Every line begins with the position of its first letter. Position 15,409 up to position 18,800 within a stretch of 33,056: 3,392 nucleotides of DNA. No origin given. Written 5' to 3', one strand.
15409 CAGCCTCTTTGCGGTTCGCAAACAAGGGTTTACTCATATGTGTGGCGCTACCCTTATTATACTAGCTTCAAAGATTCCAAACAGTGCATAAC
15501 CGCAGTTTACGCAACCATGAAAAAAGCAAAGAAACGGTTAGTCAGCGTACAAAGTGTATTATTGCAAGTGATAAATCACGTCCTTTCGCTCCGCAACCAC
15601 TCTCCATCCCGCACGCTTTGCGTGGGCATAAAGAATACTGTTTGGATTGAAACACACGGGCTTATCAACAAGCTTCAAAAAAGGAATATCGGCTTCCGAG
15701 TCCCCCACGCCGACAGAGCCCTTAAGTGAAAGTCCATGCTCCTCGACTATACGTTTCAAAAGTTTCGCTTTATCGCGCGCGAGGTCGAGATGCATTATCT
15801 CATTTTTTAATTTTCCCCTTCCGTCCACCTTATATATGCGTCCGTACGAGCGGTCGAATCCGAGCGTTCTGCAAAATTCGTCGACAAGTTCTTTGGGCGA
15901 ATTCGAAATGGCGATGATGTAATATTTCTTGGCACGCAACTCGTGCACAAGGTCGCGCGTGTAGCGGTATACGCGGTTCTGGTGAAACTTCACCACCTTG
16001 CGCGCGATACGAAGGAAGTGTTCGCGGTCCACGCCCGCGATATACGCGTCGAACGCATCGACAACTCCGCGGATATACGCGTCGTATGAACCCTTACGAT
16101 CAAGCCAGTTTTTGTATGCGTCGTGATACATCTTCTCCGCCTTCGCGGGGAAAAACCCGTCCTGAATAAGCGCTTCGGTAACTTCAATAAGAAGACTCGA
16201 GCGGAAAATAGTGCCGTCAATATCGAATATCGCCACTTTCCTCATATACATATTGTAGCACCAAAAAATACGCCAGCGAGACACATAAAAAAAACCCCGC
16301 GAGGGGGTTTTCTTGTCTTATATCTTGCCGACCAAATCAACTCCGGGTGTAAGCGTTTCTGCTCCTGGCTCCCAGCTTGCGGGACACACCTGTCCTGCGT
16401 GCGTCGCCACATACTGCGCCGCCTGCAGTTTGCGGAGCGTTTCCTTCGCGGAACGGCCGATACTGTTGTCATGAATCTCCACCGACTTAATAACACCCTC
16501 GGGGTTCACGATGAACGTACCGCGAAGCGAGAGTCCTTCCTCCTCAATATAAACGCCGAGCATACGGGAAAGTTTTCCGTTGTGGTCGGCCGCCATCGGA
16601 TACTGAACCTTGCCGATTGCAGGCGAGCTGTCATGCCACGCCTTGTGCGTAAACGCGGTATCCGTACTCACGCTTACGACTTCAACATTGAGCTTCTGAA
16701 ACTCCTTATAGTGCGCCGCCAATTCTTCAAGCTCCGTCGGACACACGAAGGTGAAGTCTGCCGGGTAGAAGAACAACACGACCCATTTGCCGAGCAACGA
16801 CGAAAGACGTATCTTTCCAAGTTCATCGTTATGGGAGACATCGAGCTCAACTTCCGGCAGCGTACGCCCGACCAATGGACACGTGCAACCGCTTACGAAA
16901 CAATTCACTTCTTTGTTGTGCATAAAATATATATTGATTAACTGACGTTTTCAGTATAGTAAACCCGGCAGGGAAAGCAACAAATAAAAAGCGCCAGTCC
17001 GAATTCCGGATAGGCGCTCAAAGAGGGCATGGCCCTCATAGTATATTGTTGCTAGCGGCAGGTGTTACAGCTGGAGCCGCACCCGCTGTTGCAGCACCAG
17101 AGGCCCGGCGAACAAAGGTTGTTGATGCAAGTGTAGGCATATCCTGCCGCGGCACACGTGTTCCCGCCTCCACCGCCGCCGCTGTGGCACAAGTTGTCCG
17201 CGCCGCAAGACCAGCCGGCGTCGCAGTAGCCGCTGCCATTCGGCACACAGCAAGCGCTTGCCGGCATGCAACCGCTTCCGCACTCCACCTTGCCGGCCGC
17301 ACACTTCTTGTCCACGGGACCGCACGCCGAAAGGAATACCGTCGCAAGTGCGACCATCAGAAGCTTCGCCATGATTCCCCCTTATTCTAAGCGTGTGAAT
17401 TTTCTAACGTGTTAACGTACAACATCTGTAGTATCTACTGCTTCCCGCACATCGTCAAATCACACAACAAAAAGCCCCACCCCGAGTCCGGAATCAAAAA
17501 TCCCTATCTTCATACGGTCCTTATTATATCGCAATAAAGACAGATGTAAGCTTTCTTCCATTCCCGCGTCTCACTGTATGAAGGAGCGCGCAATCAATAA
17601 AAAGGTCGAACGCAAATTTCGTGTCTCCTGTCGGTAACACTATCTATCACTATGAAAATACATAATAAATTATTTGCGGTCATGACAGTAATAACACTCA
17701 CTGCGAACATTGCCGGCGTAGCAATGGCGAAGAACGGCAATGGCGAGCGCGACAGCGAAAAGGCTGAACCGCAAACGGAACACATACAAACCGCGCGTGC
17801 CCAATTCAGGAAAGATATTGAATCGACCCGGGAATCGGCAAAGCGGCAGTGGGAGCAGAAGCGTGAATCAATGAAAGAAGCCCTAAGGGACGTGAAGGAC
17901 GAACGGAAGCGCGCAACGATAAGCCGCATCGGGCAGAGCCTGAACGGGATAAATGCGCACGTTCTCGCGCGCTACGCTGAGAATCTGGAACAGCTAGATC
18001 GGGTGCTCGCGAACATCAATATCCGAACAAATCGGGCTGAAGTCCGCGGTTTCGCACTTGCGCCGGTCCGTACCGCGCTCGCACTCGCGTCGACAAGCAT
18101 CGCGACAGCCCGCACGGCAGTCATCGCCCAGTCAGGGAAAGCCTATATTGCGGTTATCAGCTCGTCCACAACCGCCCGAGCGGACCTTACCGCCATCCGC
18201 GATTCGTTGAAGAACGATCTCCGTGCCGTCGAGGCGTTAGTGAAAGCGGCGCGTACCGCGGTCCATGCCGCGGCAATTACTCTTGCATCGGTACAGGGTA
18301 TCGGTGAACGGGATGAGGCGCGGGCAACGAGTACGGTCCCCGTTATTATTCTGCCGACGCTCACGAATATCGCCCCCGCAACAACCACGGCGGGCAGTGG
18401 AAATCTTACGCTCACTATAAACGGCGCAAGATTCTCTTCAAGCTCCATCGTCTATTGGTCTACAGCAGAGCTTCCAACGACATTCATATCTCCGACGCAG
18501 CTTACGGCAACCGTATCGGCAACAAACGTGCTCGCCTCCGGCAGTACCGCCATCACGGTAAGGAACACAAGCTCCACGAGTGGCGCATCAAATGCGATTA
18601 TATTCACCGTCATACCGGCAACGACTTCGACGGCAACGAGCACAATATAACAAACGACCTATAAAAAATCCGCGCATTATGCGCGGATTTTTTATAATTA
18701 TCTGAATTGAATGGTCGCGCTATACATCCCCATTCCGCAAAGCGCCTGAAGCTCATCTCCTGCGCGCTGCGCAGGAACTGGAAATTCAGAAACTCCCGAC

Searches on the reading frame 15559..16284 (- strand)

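Call 84: search_protein_families(library=pfam, proteins=[window:15559-16284:-], max_evalue=0.00001)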
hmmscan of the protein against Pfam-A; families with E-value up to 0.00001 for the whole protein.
window:15559-16284:- (241 aa): 3 families
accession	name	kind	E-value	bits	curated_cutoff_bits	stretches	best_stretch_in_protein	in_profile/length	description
PF12710.13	HAD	-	3.3e-18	67.2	27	1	18-204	1-189/189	haloacid dehalogenase-like hydrolase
PF00702.32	Hydrolase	-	3.4e-14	54.1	26.4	1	16-205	2-189/191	haloacid dehalogenase-like hydrolase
PF13419.12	HAD_2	-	9.1e-07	29.6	23.8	1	19-200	2-165/178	Haloacid dehalogenase-like hydrolase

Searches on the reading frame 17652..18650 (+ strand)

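Call 84: search_protein_families(library=pfam, proteins=[window:17652-18650:+], max_evalue=0.00001)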
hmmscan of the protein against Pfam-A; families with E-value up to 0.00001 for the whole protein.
window:17652-18650:+ (332 aa): 1 family
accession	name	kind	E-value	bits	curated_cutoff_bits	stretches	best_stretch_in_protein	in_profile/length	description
PF01833.30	TIG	-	1.1e-07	32.1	20.9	1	235-315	1-79/84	IPT/TIG domain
